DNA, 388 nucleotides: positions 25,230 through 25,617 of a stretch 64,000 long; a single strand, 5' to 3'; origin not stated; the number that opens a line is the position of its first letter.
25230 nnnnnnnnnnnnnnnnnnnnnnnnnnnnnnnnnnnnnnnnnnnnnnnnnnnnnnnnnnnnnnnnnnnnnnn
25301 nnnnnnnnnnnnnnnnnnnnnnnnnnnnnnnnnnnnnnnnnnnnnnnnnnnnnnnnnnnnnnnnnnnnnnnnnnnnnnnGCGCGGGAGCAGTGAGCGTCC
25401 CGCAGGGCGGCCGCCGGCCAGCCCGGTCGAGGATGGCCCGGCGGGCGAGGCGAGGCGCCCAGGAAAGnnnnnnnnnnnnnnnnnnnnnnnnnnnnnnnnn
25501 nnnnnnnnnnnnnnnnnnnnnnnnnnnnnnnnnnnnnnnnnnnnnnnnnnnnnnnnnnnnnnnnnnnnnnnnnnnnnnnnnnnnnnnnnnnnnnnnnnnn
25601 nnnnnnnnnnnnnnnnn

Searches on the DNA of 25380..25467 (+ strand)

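Call 63: build_rna_model(alignment_id=A5, structure=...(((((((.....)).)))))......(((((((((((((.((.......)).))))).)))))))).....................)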
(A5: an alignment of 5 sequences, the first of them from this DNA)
Model R1 built from alignment A5 (5 sequences, 90 columns); structure: as given.
model positions 88; base pairs 22; branch points 1; effective number of sequences 1.27; information 0.646 bits per position. Calibrated on 0.2 Mb of random sequence (short: E-values are rough).
structure used (alignment columns):
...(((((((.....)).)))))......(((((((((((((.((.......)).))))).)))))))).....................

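Call 64: search_with_rna_model(model_id=R1, sources=[window, L001, L017, L018, L023, L024, L025, L026, L027, L028, L029, L030, L031, L034, L035, L036, L037, L045], max_evalue=10)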
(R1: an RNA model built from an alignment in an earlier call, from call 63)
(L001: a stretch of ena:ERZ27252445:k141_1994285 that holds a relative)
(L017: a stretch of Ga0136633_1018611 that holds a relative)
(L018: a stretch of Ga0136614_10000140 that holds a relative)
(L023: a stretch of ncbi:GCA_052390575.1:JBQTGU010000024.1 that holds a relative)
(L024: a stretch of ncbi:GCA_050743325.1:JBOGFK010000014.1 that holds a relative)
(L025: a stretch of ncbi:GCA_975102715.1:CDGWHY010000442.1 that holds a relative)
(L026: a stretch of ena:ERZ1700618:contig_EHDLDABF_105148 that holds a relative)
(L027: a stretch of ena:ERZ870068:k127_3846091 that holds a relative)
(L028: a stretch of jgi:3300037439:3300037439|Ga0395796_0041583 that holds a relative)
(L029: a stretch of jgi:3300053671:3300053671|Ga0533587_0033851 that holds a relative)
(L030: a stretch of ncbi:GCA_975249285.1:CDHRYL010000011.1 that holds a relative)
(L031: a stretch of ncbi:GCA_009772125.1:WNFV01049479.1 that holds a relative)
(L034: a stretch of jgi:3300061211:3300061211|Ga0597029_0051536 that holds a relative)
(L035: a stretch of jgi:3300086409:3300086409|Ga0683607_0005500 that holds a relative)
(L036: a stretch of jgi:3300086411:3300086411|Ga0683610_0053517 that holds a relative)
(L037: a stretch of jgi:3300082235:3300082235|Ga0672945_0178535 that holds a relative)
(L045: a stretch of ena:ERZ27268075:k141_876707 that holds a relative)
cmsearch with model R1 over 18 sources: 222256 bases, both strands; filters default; matches with E-value up to 10: 100.
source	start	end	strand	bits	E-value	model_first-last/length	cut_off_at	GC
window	25380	25467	+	92.3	1.5e-16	1-88/88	no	0.81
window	55608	55694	+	88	1.1e-15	1-88/88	no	0.8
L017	157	245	-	87.5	1.4e-15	1-88/88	no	0.82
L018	7529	7617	-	87.5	1.4e-15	1-88/88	no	0.82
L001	1703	1789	+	83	1.2e-14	1-88/88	no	0.82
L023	9890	9960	+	74.2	7.6e-13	1-88/88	no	0.73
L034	1593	1689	+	54.6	7.9e-09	1-88/88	no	0.78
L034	1398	1486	+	21.5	0.048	1-88/88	no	0.75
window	5882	5949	+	20.8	0.065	1-88/88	no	0.79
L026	840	907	+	20.1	0.089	1-88/88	no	0.69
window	24895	24947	-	19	0.15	1-88/88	no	0.68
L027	5715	5814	+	18.3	0.21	1-88/88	no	0.66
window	31901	31980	+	17.7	0.28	1-88/88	no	0.73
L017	1373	1447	-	17.6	0.29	1-88/88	no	0.73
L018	8745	8819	-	17.6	0.29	1-88/88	no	0.73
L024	17973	18060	-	16.9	0.4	1-88/88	no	0.7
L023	4030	4084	+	16.6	0.47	1-88/88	no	0.73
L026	7777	7876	+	16.1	0.61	1-88/88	no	0.66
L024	13482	13540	+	15.5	0.79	1-88/88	no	0.8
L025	5856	5914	+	15.5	0.79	1-88/88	no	0.8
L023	8927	8997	+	15.2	0.89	1-88/88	no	0.75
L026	8603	8685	-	14.9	1.1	1-88/88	no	0.72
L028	1569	1648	+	14.8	1.1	1-88/88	no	0.75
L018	2696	2776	-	14.2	1.5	1-88/88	no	0.69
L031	1908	1971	-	13.8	1.8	1-88/88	no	0.77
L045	647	722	-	13.6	2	1-88/88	no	0.68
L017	342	415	+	13.5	2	1-88/88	no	0.69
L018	7714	7787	+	13.5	2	1-88/88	no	0.69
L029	165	239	-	13.4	2.1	1-88/88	no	0.72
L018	6568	6649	+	13.4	2.2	1-88/88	no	0.74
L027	6541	6623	-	13.4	2.2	1-88/88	no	0.73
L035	3708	3751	-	13.3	2.2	1-88/88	no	0.8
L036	1397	1440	-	13.3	2.2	1-88/88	no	0.8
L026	10537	10586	+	13.2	2.3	1-88/88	no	0.68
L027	8475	8524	+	13.2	2.3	1-88/88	no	0.68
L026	19542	19619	-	13.1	2.5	1-88/88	no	0.73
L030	2481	2543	-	13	2.5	1-88/88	no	0.76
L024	8005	8066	+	13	2.5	1-88/88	no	0.74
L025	379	440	+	13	2.5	1-88/88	no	0.74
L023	1651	1729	-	12.8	2.8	1-88/88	no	0.68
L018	2006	2068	-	12.8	2.9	1-88/88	no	0.67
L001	6030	6107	+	12.8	2.9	1-88/88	no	0.71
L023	10233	10303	-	12.6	3.1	1-88/88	no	0.73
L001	8280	8364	+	12.5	3.2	1-88/88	no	0.72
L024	9060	9089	+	12.3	3.5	34-63/88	no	0.8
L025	1434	1463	+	12.3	3.5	34-63/88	no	0.8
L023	1356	1460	+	12.3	3.5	1-88/88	no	0.67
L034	1231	1256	+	12.3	3.6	36-61/88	no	0.85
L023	11377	11482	+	12.2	3.7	1-88/88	no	0.74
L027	13131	13255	-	12.1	3.9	1-88/88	no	0.67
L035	8551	8640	+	12.1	3.9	1-88/88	no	0.77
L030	2578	2620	+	12.1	4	29-68/88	no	0.77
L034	1645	1669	-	12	4.1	29-68/88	no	0.88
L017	3109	3184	-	11.9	4.4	1-88/88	no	0.68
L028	3205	3262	-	11.8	4.6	1-88/88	no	0.76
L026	18477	18511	-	11.6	4.9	27-68/88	no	0.86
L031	1190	1262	+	11.4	5.4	1-88/88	no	0.73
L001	678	756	-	11.4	5.5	1-88/88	no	0.68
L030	2403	2474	-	11.3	5.8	1-88/88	no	0.75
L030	11317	11391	+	11.1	6.2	1-88/88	no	0.67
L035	3949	4016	+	11.1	6.2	1-88/88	no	0.66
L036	1638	1705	+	11.1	6.2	1-88/88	no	0.66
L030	9679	9775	+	10.9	7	1-88/88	no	0.72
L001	747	831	+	10.8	7.3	1-88/88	no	0.69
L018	4658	4704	-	10.7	7.6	1-88/88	no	0.72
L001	1991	2080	+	10.7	7.6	1-88/88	no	0.7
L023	5266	5343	-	10.5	8.3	1-88/88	no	0.73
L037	1842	1919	-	10.5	8.3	1-88/88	no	0.68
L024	13650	13725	+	10.5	8.4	1-88/88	no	0.75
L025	6024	6099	+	10.5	8.4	1-88/88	no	0.75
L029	581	647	-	10.3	9.1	1-88/88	no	0.66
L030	3813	3899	+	10.3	9.3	1-88/88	no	0.72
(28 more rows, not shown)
